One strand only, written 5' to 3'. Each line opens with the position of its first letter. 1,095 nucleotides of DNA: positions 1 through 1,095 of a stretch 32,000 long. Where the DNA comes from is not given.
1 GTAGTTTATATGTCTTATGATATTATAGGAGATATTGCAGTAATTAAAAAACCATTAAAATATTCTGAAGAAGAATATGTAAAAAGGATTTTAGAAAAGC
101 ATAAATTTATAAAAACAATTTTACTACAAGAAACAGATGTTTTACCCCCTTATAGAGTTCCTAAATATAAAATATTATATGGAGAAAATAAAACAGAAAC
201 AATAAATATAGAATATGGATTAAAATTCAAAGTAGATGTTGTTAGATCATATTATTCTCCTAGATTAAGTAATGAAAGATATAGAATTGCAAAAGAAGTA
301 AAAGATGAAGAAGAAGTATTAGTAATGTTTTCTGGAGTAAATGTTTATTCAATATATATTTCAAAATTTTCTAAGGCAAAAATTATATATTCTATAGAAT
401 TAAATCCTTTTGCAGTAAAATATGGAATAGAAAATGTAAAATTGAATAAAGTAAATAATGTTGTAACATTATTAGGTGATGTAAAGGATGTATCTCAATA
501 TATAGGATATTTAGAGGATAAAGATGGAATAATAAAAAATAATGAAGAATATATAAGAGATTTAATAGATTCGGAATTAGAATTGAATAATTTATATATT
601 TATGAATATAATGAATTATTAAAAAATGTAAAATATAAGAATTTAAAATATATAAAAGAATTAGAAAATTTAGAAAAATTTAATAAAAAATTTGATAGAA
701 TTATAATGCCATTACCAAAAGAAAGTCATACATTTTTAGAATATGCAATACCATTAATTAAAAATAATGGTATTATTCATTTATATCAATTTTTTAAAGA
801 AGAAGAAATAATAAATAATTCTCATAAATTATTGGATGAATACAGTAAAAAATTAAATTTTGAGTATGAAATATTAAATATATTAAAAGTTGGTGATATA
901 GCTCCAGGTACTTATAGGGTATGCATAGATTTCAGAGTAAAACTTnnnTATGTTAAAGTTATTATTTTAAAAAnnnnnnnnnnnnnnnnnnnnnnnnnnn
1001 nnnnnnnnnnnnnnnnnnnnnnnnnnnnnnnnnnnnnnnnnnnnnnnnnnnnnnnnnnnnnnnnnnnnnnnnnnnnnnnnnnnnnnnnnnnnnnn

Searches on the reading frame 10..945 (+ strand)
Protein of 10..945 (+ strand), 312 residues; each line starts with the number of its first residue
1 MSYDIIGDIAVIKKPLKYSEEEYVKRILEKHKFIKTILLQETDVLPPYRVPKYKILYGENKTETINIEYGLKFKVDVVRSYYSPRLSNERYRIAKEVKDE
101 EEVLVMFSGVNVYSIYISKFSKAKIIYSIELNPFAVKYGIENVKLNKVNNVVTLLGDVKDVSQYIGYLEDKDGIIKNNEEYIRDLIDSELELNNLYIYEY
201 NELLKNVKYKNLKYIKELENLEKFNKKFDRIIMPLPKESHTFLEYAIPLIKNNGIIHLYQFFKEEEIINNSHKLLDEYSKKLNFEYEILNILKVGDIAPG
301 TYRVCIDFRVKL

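Call 76: search_protein_families(library=pfam, proteins=[window:10-945:+], max_evalue=0.001)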
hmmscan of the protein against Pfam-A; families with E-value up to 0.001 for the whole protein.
window:10-945:+ (312 aa): 3 families
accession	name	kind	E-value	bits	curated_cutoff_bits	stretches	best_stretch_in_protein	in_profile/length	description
PF02475.24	TRM5-TYW2_MTfase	-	6.7e-45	153.4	28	2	64-191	1-125/164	TRM5/TYW2 methyltransferase domain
PF25133.1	TYW2_N_2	-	2.9e-08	34.1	27.7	1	2-60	20-78/79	TYW2 N-terminal domain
PF06325.19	PrmA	-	0.00064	19.7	22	0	95-162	157-222/296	Ribosomal protein L11 methyltransferase (PrmA)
